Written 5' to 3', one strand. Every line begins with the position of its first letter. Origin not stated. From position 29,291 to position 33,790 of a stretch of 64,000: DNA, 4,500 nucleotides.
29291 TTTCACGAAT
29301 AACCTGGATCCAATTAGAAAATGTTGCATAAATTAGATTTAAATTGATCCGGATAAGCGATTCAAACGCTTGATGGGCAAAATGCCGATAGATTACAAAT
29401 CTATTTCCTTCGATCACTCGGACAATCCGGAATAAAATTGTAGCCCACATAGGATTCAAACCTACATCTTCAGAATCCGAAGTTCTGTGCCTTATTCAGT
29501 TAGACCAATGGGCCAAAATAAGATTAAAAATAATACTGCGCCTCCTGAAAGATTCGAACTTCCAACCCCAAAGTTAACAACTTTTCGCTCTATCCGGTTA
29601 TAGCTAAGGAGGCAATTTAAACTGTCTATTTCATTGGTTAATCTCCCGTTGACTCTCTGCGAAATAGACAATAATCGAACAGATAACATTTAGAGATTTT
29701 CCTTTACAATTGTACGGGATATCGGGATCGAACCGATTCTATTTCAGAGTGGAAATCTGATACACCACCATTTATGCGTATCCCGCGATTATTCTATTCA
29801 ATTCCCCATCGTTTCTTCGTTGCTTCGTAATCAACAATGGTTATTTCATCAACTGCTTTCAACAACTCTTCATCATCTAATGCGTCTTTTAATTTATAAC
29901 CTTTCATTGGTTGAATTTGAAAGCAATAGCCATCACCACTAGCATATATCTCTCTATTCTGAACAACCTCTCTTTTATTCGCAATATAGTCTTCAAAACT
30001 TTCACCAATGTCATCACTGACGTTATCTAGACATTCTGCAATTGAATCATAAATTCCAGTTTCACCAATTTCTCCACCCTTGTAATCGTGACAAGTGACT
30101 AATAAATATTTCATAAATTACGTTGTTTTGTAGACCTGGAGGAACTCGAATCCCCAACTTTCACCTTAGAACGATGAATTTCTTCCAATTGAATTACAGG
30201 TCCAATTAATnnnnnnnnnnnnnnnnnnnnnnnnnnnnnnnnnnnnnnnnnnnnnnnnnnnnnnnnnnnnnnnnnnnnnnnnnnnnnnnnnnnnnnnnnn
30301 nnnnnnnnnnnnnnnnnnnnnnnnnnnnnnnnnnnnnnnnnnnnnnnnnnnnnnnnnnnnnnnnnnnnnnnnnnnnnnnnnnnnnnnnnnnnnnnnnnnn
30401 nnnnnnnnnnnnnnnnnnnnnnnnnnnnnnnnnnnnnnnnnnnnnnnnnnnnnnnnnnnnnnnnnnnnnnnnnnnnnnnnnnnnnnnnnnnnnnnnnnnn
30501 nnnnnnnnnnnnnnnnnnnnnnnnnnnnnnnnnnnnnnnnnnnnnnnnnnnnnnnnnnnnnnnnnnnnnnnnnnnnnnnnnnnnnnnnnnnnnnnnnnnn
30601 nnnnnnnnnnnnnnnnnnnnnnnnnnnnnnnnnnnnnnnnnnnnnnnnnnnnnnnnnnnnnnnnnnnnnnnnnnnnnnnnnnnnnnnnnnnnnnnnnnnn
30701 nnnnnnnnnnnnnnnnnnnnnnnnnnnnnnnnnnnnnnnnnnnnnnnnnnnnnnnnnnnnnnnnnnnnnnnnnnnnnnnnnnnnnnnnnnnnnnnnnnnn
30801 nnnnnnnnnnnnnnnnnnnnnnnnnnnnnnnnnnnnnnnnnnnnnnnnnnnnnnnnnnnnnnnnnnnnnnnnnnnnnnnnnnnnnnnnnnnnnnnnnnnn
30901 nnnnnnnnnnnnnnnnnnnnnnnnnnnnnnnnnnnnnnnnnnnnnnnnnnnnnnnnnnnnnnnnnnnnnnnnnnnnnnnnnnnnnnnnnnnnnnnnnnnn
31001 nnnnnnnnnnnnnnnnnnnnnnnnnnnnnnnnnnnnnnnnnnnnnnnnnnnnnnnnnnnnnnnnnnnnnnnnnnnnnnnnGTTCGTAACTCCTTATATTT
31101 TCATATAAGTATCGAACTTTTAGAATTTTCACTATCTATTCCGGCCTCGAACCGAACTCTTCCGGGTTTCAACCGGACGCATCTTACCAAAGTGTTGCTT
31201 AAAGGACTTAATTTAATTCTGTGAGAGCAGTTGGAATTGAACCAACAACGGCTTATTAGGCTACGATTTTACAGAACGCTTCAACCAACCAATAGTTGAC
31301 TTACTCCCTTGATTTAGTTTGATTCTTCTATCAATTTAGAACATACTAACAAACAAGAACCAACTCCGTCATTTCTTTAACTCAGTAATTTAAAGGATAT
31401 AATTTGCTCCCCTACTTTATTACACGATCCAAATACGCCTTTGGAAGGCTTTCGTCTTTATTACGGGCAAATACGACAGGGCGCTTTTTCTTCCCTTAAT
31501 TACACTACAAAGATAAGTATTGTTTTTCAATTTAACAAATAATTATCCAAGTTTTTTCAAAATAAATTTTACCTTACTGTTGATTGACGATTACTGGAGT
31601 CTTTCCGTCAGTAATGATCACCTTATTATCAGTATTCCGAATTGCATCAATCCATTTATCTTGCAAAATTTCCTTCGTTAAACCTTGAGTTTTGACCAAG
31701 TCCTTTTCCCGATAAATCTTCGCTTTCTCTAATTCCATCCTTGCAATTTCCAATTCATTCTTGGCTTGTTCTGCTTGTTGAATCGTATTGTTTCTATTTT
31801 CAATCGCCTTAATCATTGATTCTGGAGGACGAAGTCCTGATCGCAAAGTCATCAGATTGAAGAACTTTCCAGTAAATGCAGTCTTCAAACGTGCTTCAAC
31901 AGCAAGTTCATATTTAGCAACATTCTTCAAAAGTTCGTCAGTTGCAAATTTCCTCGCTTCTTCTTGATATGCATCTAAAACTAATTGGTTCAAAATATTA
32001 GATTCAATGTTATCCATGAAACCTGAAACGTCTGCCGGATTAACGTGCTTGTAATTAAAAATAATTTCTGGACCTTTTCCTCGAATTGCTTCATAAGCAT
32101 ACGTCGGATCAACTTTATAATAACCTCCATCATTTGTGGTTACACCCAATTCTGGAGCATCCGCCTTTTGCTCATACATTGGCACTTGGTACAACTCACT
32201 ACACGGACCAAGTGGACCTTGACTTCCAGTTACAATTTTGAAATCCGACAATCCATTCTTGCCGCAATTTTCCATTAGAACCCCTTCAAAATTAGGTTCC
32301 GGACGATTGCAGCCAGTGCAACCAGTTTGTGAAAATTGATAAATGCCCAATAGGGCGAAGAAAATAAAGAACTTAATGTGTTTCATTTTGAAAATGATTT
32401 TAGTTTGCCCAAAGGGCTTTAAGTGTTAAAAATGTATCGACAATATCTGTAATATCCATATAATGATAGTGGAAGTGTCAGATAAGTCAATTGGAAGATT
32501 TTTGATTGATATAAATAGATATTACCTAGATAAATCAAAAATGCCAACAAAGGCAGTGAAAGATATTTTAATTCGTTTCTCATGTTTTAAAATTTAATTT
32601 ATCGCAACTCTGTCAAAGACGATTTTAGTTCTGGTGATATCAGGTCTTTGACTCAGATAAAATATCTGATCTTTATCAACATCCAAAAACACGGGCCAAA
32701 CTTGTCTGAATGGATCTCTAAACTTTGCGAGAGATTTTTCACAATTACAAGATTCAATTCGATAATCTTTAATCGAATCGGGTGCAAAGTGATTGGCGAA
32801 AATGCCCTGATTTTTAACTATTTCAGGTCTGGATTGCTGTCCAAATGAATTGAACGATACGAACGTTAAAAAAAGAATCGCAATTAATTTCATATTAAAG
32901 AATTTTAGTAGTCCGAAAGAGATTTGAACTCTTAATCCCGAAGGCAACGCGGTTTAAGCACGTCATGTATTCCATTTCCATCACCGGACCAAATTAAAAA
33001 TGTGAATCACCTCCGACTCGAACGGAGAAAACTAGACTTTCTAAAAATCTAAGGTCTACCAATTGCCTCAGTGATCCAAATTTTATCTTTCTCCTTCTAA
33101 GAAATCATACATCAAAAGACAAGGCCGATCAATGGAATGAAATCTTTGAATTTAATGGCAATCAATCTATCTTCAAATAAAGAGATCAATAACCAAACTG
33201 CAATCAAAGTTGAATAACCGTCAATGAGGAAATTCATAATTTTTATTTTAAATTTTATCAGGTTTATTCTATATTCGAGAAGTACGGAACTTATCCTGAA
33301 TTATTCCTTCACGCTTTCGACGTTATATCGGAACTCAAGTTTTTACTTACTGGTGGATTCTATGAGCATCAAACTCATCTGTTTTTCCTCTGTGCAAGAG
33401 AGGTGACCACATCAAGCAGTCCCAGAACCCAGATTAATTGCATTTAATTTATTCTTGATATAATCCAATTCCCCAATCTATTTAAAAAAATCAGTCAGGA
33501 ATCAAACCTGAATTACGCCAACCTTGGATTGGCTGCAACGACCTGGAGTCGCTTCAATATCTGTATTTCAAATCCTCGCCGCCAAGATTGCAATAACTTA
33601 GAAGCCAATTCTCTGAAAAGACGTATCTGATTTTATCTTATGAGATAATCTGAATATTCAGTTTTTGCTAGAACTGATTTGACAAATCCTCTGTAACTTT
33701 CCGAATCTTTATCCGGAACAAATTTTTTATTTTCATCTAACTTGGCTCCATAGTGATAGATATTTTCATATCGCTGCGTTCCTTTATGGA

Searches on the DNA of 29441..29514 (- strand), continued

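Call 82: search_with_rna_model(model_id=R2, source=L183, filters=off, max_evalue=0.1, show_alignments=8)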
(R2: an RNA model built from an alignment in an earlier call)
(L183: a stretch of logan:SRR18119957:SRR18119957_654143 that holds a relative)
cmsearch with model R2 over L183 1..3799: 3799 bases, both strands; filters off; matches with E-value up to 0.1: 8.
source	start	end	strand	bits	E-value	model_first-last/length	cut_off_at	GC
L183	1712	1784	+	60.2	1.2e-15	1-74/74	no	0.52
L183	1620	1689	+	51.9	2.4e-13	1-74/74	no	0.47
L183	1793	1883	+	40.1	4.8e-10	1-74/74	no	0.43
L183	1293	1364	+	35.4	9.8e-09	1-74/74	no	0.47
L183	1469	1561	+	31.7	1.1e-07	1-74/74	no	0.49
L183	1482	1542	-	19.8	0.00022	1-74/74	no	0.49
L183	387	489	+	15.1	0.0044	1-74/74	no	0.38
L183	8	29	+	12.4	0.026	45-66/74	no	0.5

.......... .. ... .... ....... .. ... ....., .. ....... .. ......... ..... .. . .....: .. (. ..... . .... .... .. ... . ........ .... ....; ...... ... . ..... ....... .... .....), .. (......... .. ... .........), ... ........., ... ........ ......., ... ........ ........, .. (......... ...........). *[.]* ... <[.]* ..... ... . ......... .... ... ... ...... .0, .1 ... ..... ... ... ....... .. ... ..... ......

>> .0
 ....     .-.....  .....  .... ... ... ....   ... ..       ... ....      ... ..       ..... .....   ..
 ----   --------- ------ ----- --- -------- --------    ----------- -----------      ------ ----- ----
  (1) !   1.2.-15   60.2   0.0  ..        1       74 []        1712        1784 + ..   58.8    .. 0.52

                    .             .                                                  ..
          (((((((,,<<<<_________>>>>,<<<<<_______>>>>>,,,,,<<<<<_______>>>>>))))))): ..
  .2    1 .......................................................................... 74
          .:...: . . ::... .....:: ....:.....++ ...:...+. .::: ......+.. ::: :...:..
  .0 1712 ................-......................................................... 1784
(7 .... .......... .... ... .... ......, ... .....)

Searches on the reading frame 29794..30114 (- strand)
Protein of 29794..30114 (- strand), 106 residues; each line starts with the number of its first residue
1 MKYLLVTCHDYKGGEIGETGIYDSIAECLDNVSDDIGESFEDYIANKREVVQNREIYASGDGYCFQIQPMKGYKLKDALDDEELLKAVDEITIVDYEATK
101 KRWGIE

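Call 55: search_protein_families(library=pfam, proteins=[window:29794-30114:-], max_evalue=0.01)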
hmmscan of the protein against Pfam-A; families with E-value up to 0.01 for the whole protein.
window:29794-30114:- (106 aa): 1 family
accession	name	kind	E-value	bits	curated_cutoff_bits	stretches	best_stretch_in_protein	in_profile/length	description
PF14270.11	DUF4358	-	0.0018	18.9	25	1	23-65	57-99/102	Domain of unknown function (DUF4358)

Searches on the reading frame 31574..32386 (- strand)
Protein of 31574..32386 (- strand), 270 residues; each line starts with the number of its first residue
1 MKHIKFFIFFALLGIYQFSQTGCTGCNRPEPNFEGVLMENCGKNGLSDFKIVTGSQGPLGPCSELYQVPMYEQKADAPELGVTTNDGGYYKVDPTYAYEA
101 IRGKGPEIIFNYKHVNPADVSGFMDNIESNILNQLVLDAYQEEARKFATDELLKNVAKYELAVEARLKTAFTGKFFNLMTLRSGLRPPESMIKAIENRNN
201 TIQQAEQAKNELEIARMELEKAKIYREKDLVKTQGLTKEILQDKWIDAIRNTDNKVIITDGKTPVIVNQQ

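Call 12: search_protein_families(library=pfam, proteins=[window:31574-32386:-], max_evalue=0.01)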
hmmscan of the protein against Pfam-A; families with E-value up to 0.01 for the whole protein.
window:31574-32386:- (270 aa): 1 family
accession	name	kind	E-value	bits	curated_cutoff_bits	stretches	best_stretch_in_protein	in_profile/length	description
PF01145.31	Band_7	-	1.2e-06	29.2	23.6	1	60-213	30-173/176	SPFH domain / Band 7 family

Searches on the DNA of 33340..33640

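Call 60: search_rna_families(source=window, start=33340, end=33640, threshold=evalue, max_evalue=10, show_alignments=3)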
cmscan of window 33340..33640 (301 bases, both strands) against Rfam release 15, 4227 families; matches with E-value up to 10: 0.
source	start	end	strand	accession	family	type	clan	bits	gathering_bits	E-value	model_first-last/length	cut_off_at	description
